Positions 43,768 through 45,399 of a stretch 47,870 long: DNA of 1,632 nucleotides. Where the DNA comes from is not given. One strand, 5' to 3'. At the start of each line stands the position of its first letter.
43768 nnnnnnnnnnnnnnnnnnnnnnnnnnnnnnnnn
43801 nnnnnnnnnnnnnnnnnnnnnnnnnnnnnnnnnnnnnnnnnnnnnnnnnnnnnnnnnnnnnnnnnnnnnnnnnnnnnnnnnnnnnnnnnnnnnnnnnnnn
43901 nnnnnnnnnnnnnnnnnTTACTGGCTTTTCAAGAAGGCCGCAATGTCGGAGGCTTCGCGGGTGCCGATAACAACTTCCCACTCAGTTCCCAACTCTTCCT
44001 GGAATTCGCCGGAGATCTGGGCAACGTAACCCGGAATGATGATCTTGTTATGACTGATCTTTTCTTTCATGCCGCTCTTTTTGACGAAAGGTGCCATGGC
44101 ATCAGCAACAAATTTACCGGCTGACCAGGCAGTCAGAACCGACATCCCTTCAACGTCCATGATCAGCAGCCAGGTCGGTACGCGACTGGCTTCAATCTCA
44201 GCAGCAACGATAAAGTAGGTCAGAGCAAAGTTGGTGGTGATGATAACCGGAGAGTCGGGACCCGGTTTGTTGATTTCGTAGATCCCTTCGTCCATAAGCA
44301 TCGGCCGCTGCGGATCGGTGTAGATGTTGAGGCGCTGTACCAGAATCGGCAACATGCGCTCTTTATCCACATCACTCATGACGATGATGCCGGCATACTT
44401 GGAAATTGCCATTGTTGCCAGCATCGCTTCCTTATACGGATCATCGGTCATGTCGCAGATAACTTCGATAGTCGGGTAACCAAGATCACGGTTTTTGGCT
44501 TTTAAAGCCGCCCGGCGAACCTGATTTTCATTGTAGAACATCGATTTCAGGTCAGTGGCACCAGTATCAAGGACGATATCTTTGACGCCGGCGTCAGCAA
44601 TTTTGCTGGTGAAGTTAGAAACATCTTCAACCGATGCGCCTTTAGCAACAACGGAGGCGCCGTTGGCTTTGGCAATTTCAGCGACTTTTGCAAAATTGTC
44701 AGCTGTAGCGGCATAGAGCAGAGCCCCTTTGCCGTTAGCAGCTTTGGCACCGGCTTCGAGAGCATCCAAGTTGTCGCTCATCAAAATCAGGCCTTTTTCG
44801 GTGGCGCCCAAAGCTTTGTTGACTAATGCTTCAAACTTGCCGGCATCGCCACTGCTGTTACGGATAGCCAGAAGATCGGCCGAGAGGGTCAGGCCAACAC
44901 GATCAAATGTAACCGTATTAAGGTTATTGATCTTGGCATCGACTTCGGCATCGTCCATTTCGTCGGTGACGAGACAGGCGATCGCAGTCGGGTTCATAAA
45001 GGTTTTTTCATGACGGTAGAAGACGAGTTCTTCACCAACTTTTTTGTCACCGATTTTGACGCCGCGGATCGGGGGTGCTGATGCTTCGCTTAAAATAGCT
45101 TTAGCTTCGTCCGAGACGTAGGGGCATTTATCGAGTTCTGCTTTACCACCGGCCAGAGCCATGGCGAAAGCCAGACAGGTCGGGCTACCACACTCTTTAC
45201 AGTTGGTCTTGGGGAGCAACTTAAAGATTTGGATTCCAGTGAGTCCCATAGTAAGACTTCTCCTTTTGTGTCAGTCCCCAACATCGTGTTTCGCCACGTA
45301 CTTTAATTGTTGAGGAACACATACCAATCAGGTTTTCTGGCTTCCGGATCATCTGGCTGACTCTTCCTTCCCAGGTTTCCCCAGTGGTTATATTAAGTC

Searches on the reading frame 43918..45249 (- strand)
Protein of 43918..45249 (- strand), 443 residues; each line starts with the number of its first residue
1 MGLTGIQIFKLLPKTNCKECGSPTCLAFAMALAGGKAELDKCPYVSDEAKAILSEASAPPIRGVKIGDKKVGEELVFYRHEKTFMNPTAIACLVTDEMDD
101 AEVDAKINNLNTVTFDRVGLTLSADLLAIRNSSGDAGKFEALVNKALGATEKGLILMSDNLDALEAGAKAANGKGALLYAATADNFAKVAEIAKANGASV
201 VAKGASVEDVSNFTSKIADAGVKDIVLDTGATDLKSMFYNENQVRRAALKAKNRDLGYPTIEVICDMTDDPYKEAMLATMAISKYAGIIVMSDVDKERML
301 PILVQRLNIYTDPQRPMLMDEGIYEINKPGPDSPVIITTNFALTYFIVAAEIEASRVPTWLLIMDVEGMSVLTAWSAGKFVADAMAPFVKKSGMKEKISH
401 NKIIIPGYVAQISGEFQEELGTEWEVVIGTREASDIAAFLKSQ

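Call 4: search_protein_families(library=ncbifam, proteins=[window:43918-45249:-])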
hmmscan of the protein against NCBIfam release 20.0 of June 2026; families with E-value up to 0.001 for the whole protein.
window:43918-45249:- (443 aa): 7 families
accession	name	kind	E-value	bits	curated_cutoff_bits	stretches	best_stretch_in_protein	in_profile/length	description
NF003195.0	PRK04165.1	equivalog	3.7e-170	566.6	306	1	1-442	1-445/450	acetyl-CoA decarbonylase/synthase complex subunit gamma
NF043039.1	HgcAB_like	equivalog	2.5e-19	70.1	285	1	316-442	13-137/350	HgcAB-like fusion protein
NF040863.1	HgcA_corrinoid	equivalog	4.6e-17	62.2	275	1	319-442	30-151/325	mercury methylation corrinoid protein HgcA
NF006446.0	PRK08764.1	equivalog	3.6e-08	33.4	220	1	8-58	12-62/139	Rnf electron transport complex subunit RnfB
NF005415.0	PRK06991.1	equivalog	2.3e-07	30.8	281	1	8-56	11-59/284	electron transport complex subunit RsxB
TIGR01944.1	rnfB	subfamily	3.2e-07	30.1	68.7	1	7-56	39-87/190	RnfABCDGE type electron transport complex subunit B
NF003475.0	PRK05113.1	equivalog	0.00012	22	203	1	7-53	39-84/190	electron transport complex subunit RsxB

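Call 11: find_homologous_proteins(query=window:43918-45249:-, max_evalue=1e-50)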
Query window:43918-45249:- (443 aa): 7999 proteins with E <= 1e-50 among 8000 candidates; the best 120 are listed.
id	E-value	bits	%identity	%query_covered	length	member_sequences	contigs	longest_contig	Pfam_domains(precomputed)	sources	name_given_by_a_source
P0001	1.9e-270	915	94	100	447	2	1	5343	PF04060.19,PF03599.23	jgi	-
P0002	2.5e-265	898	91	100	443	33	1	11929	PF04060.19,PF03599.23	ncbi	-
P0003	2.6e-265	898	91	100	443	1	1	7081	PF04060.19,PF03599.23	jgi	-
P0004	7.0e-264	893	90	100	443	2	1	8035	PF04060.19,PF03599.23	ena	-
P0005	1.3e-259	879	90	100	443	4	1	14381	PF04060.19,PF03599.23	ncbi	-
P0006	2.7e-259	878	90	100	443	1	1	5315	PF04060.19,PF03599.23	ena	-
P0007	7.2e-256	867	89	100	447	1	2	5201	PF04060.19,PF03599.23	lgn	-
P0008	1.6e-252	856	89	98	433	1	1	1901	PF04060.19,PF03599.23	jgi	jgi:acetyl-CoA decarbonylase/synthase complex subunit gamma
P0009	2.8e-250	848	87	100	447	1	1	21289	PF04060.19,PF03599.23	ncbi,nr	ncbi:MAG: acetyl-CoA decarbonylase/synthase complex subunit gamma [Deltaproteobacteria bacterium]|nr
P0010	9.7e-250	847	86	100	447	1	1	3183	PF04060.19,PF03599.23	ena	-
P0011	1.1e-249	847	86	100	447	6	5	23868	PF04060.19,PF03599.23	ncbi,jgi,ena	jgi:acetyl-CoA decarbonylase/synthase complex subunit gamma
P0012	1.7e-249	846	86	100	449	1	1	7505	PF04060.19,PF03599.23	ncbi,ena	-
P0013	1.7e-247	839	89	96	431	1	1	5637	PF04060.19,PF03599.23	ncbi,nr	ncbi:MAG: acetyl-CoA decarbonylase/synthase complex subunit gamma, partial [Deltaproteobacteria bact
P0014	6.2e-247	837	85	100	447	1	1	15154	PF04060.19,PF03599.23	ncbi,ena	-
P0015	1.1e-244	830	85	100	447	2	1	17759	PF04060.19,PF03599.23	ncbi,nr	ncbi:MAG: acetyl-CoA decarbonylase/synthase complex subunit gamma [Deltaproteobacteria bacterium]|nr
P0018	1.0e-237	807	84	100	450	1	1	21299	PF04060.19,PF03599.23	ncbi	-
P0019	9.3e-237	804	82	100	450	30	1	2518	PF04060.19,PF03599.23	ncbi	-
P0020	1.3e-232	790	81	100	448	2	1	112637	PF04060.19,PF03599.23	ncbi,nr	ncbi:MAG: acetyl-CoA decarbonylase/synthase complex subunit gamma [Deltaproteobacteria bacterium]|nr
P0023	4.6e-210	716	78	100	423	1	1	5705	PF04060.19,PF03599.23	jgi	-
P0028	3.2e-186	637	65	100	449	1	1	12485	PF04060.19,PF03599.23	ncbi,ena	-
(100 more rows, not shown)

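Call 13: find_related_loci(query=A1, collection=genome_contigs, flank=3000)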
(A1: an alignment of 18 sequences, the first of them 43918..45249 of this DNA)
Query A1 (443 aa) in genome_contigs; peptide patterns used: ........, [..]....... (x = any residue, [..] = any of these).
600 stretches matched a pattern (row limit reached: there are more); 597 encode a relative of the query (tblastn E <= 1e-3); the best 80 are kept; 80 distinct loci.
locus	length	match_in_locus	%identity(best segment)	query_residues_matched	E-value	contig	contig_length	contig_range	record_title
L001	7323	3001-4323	95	1-441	0e+0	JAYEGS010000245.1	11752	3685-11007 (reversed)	MAG: Pseudomonadota bacterium isolate MAG240 MAG240_245, whole genome shotgun sequence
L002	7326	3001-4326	92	1-442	0e+0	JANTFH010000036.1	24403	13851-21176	MAG: Thermodesulfobacteriota bacterium isolate bin100102 c_000000001622, whole genome shotgun sequence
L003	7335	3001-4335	60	1-442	6e-177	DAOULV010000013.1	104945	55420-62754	MAG TPA_asm: Dehalococcoidales bacterium isolate W31_56 k127_176523, whole genome shotgun sequence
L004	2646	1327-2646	58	1-436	0e+0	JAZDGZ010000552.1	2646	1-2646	MAG: Pseudomonadota bacterium isolate MEGAHIT-group-0.292 k141_2555182, whole genome shotgun sequence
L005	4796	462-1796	57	1-441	8e-175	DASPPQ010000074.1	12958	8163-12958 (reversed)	MAG TPA_asm: Thermodesulfobacteriota bacterium isolate SMAG_U12177 k141_570157, whole genome shotgun sequence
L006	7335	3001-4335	58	1-441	4e-173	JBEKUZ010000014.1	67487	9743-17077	MAG: Thermodesulfobacteriota bacterium isolate SPRUCE 593 SPRUCE_593_14, whole genome shotgun sequence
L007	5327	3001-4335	57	1-441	2e-173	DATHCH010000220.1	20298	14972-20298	MAG TPA_asm: Thermodesulfobacteriota bacterium isolate SMAG_U12362 k141_2001466, whole genome shotgun sequence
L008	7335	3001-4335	58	1-441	1e-172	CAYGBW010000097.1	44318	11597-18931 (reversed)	MAG TPA_asm: uncultured Thermodesulfobacteriota bacterium isolate ERP108616_co1_403 genome assembly, contig: k119_110030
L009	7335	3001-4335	57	1-441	2e-172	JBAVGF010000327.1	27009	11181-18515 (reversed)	MAG: Thermodesulfobacteriota bacterium isolate MFD06953_ilm_asm_bin13 k127_143545, whole genome shotgun sequence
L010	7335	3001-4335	57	1-441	6e-172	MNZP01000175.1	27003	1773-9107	MAG: Syntrophaceae bacterium CG2_30_49_12 cg2_3.0_scaffold_1141_c, whole genome shotgun sequence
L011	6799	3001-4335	56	1-442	3e-171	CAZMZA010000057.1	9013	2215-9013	MAG TPA_asm: uncultured Dehalococcoidales bacterium isolate SRP323688_co1_27 genome assembly, contig: NODE_11369_length_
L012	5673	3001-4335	58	1-441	1e-171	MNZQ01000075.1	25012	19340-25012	MAG: Syntrophaceae bacterium CG2_30_58_14 cg2_3.0_scaffold_1343_c, whole genome shotgun sequence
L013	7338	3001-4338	57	1-442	7e-171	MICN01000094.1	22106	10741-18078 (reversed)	MAG: Syntrophus sp. GWC2_56_31 gwc2_scaffold_4254, whole genome shotgun sequence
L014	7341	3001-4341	57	1-443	8e-171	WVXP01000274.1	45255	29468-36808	MAG: Proteobacteria bacterium isolate CS1-C027 C_merged_R1_(paired)_contig_2387, whole genome shotgun sequence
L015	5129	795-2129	59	1-441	1e-171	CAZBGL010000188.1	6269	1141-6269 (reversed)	MAG TPA_asm: uncultured Thermodesulfobacteriota bacterium isolate binchicken_co219_402 genome assembly, contig: k141_168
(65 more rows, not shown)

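Call 17: find_related_loci(query=window:43918-45249:-, collection=metagenome_contigs, flank=3000)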
Query window:43918-45249:- (443 aa) in metagenome_contigs; peptide patterns used: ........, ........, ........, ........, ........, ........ (x = any residue, [..] = any of these).
600 stretches matched a pattern (row limit reached: there are more); 580 encode a relative of the query (tblastn E <= 1e-3); the best 80 are kept; 80 distinct loci.
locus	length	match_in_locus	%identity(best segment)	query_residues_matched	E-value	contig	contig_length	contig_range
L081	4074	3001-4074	91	1-358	0e+0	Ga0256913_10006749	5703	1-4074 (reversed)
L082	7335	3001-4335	58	1-441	3e-176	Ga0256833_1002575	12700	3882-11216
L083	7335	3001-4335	57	1-441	2e-176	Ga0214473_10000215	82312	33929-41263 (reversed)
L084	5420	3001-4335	57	1-441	2e-176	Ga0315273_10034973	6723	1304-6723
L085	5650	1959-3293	56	1-441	1e-177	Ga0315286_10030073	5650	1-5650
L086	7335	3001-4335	58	1-441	2e-174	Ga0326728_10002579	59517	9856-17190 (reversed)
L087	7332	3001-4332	58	1-441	3e-174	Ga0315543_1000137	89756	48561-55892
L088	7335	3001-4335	57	1-441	5e-174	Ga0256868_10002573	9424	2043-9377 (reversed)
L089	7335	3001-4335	58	1-441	5e-174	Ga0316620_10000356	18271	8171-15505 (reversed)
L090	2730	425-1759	57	1-441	0e+0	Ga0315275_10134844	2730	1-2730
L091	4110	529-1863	58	1-441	2e-179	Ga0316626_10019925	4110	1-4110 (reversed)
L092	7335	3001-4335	58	1-441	3e-173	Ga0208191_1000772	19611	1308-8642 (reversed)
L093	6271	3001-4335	57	1-441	4e-173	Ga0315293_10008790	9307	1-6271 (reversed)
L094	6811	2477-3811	56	1-441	9e-173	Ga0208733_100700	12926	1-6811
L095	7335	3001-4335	57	1-441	2e-172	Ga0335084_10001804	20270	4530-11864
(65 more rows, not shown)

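Call 18: find_encoding_contigs(protein=P0020, flank=6000, max_places=2)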
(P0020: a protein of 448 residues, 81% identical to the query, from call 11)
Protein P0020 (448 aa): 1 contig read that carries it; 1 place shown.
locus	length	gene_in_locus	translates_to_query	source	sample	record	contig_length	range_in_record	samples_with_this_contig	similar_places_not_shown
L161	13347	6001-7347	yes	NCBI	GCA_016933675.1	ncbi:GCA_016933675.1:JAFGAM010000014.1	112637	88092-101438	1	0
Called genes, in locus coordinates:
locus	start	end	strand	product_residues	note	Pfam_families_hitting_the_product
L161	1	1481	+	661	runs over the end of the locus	PF00111:Fer2, PF17650:RACo_linker, PF17651:Raco_middle, PF14574:RACo_C_ter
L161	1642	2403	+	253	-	PF01656:CbiA, PF13614:AAA_31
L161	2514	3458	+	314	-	PF03599:CdhD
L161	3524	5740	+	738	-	PF18537:CODH_A_N, PF03598:CdhC, PF19436:ACS_CODH_B_C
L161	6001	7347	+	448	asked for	PF04060:FeS, PF03599:CdhD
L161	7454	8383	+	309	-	PF00809:Pterin_bind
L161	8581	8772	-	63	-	PF12728:HTH_17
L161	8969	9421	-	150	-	PF00583:Acetyltransf_1, PF13508:Acetyltransf_7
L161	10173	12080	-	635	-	PF13623:SurA_N_2, PF13624:SurA_N_3, PF09312:SurA_N, PF13145:Rotamase_2, PF13616:Rotamase_3, PF00639:Rotamase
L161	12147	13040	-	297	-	PF05742:TANGO2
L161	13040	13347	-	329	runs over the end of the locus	PF00288:GHMP_kinases_N, PF08544:GHMP_kinases_C (weak)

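Call 19: find_encoding_contigs(protein=P0018, flank=4000, max_places=2)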
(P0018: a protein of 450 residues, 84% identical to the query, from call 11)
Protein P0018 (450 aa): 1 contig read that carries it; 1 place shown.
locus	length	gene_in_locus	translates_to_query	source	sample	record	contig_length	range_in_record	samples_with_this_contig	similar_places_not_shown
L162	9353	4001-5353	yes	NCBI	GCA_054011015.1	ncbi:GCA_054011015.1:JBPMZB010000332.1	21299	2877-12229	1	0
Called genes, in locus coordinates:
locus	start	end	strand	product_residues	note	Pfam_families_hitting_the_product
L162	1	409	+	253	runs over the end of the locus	PF01656:CbiA, PF13614:AAA_31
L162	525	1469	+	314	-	PF03599:CdhD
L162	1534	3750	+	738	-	PF18537:CODH_A_N, PF03598:CdhC, PF19436:ACS_CODH_B_C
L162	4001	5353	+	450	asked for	PF04060:FeS, PF03599:CdhD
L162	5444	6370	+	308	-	PF00809:Pterin_bind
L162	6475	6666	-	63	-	PF12728:HTH_17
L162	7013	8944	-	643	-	PF13623:SurA_N_2, PF13624:SurA_N_3, PF09312:SurA_N (weak), PF13145:Rotamase_2, PF13616:Rotamase_3, PF00639:Rotamase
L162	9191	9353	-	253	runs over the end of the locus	PF05742:TANGO2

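Call 20: find_encoding_contigs(protein=P0009, flank=4000, max_places=2)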
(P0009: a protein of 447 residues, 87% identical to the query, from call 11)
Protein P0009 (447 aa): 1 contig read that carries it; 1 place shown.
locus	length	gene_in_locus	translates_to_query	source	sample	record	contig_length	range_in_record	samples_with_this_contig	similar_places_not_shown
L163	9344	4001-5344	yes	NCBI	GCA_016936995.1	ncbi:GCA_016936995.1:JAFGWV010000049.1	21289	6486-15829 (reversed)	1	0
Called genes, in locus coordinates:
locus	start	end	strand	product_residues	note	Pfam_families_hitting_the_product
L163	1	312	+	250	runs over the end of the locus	PF00142:Fer4_NifH, PF01656:CbiA, PF13614:AAA_31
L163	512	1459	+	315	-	PF03599:CdhD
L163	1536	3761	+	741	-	PF18537:CODH_A_N, PF03598:CdhC, PF19436:ACS_CODH_B_C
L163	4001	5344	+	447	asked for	PF04060:FeS, PF03599:CdhD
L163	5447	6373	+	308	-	PF00809:Pterin_bind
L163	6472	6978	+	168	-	PF03061:4HBT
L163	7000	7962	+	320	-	PF00561:Abhydrolase_1, PF12146:Hydrolase_4, PF12697:Abhydrolase_6, PF20408:Abhydrolase_11 (weak)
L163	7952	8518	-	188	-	-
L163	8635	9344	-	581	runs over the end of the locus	PF00474:SSF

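Call 21: find_encoding_contigs(protein=P0011, flank=3000, max_places=3)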
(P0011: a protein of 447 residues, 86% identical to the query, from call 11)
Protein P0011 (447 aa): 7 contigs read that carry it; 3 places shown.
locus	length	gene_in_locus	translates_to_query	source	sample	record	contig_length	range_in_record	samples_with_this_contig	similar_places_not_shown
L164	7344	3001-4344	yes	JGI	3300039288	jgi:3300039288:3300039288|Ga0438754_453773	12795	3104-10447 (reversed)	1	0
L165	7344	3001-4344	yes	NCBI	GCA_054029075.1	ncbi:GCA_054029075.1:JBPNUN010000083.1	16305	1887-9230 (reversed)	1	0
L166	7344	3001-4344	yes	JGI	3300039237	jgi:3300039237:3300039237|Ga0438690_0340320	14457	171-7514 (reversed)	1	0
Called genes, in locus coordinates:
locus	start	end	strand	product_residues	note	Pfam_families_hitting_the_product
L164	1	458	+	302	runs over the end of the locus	PF03599:CdhD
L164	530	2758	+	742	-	PF18537:CODH_A_N, PF03598:CdhC, PF19436:ACS_CODH_B_C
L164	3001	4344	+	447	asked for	PF04060:FeS, PF03599:CdhD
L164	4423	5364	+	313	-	PF00809:Pterin_bind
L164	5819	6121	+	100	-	-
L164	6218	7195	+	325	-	PF06180:CbiK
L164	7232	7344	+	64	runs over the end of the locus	-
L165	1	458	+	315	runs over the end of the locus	PF03599:CdhD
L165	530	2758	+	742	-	PF18537:CODH_A_N, PF03598:CdhC, PF19436:ACS_CODH_B_C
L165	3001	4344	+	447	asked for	PF04060:FeS, PF03599:CdhD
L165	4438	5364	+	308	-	PF00809:Pterin_bind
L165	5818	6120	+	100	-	-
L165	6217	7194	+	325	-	PF06180:CbiK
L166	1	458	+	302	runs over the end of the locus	PF03599:CdhD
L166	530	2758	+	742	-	PF18537:CODH_A_N, PF03598:CdhC, PF19436:ACS_CODH_B_C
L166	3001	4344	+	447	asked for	PF04060:FeS, PF03599:CdhD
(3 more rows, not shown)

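Call 22: find_encoding_contigs(protein=P0015, flank=3000, max_places=2)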
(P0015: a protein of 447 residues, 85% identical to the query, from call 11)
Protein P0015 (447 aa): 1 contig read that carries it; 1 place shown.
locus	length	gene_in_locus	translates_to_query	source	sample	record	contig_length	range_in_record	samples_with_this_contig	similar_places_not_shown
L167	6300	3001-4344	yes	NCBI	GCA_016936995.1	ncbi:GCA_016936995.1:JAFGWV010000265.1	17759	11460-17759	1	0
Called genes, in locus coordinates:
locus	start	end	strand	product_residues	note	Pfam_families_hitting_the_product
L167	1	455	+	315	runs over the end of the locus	PF03599:CdhD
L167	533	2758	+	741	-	PF18537:CODH_A_N, PF03598:CdhC, PF19436:ACS_CODH_B_C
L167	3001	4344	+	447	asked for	PF04060:FeS, PF03599:CdhD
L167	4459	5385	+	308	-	PF00809:Pterin_bind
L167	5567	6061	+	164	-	PF03061:4HBT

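Call 23: find_encoding_contigs(protein=P0014, flank=3000, max_places=2)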
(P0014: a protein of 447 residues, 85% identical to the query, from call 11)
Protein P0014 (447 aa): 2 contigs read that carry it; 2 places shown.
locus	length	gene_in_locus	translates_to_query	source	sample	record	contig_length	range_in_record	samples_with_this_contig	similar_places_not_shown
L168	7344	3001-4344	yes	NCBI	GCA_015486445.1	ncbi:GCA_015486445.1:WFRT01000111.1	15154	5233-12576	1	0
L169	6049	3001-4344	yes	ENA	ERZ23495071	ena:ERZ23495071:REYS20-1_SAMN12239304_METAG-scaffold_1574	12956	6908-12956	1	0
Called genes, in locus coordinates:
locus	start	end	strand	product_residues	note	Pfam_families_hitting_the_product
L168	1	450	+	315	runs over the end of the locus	PF03599:CdhD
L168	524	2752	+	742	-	PF18537:CODH_A_N, PF03598:CdhC, PF19436:ACS_CODH_B_C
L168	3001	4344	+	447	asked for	PF04060:FeS, PF03599:CdhD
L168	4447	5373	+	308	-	PF00809:Pterin_bind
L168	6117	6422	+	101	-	-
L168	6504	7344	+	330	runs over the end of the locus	PF06180:CbiK, PF01903:CbiX (faint)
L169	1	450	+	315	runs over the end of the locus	PF03599:CdhD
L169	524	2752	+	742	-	PF18537:CODH_A_N, PF03598:CdhC, PF19436:ACS_CODH_B_C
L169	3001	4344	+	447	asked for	PF04060:FeS, PF03599:CdhD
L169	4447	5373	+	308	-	PF00809:Pterin_bind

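Call 24: find_encoding_contigs(protein=P0028, flank=3000, max_places=2)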
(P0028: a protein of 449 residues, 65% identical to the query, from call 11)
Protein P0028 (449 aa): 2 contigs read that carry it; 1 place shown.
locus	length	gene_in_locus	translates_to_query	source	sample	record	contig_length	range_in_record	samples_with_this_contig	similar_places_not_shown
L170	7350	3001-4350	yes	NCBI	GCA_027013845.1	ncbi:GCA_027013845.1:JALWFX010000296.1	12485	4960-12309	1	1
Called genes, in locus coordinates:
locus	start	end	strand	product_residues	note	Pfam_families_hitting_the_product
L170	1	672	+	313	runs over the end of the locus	PF03599:CdhD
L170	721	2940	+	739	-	PF18537:CODH_A_N, PF03598:CdhC, PF19436:ACS_CODH_B_C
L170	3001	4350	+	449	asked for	PF04060:FeS, PF03599:CdhD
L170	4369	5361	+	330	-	PF00809:Pterin_bind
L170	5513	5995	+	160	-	PF11969:DcpS_C, PF01230:HIT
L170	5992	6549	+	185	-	PF03961:FapA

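Call 40: find_encoding_contigs(protein=P0023, flank=3000, max_places=2)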
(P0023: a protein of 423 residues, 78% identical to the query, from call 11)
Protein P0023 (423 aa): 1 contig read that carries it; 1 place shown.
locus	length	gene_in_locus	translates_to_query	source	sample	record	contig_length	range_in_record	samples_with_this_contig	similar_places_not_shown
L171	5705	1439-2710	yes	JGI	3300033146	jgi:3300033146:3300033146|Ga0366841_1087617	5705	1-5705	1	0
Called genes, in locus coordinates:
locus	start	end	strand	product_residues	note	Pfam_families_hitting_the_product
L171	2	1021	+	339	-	?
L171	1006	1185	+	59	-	PF19436:ACS_CODH_B_C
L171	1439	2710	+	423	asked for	PF04060:FeS, PF03599:CdhD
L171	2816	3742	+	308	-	PF00809:Pterin_bind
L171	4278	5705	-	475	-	?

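Call 41: find_encoding_contigs(protein=P0019, flank=3000, max_places=3)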
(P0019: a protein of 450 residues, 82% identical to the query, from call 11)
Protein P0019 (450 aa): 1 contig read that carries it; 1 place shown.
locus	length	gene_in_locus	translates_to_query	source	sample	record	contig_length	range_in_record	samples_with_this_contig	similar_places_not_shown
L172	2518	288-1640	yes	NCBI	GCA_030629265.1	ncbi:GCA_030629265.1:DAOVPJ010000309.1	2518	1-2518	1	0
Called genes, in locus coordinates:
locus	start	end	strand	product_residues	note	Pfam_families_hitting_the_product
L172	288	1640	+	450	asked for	PF04060:FeS, PF03599:CdhD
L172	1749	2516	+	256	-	?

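Call 42: find_encoding_contigs(protein=P0012, flank=3000, max_places=2)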
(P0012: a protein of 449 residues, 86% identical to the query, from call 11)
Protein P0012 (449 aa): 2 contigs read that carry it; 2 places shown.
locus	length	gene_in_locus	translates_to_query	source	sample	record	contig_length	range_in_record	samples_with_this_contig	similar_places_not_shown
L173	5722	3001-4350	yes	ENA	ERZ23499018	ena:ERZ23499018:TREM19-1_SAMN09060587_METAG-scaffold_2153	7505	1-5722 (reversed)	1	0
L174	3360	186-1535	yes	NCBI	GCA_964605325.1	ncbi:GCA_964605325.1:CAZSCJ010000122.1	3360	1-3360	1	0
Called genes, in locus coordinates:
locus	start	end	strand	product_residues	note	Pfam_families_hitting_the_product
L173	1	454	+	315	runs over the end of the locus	PF03599:CdhD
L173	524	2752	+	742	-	PF18537:CODH_A_N, PF03598:CdhC, PF19436:ACS_CODH_B_C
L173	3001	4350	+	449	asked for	PF04060:FeS, PF03599:CdhD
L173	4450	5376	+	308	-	PF00809:Pterin_bind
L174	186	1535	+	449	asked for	PF04060:FeS, PF03599:CdhD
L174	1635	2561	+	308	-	PF00809:Pterin_bind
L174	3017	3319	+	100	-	-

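Call 43: find_encoding_contigs(protein=P0005, flank=3000, max_places=2)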
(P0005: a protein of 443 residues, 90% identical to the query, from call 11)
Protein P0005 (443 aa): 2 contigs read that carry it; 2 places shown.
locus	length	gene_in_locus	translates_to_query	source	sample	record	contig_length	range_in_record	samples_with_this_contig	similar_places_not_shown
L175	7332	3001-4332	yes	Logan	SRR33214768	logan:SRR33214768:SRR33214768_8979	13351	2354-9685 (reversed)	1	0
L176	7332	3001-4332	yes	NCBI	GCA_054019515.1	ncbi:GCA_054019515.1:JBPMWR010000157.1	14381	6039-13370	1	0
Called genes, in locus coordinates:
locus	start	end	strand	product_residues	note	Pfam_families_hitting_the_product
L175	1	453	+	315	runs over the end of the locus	PF03599:CdhD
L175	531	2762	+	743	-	PF18537:CODH_A_N, PF03598:CdhC, PF19436:ACS_CODH_B_C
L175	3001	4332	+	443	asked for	PF04060:FeS, PF03599:CdhD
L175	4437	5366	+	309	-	PF00809:Pterin_bind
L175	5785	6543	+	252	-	PF03773:ArsP_1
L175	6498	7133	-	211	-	PF01841:Transglut_core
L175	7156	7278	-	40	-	-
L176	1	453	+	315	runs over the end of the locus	PF03599:CdhD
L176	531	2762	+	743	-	PF18537:CODH_A_N, PF03598:CdhC, PF19436:ACS_CODH_B_C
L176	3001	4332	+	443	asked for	PF04060:FeS, PF03599:CdhD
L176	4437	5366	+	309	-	PF00809:Pterin_bind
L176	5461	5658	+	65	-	-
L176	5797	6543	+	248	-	PF03773:ArsP_1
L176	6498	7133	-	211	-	PF01841:Transglut_core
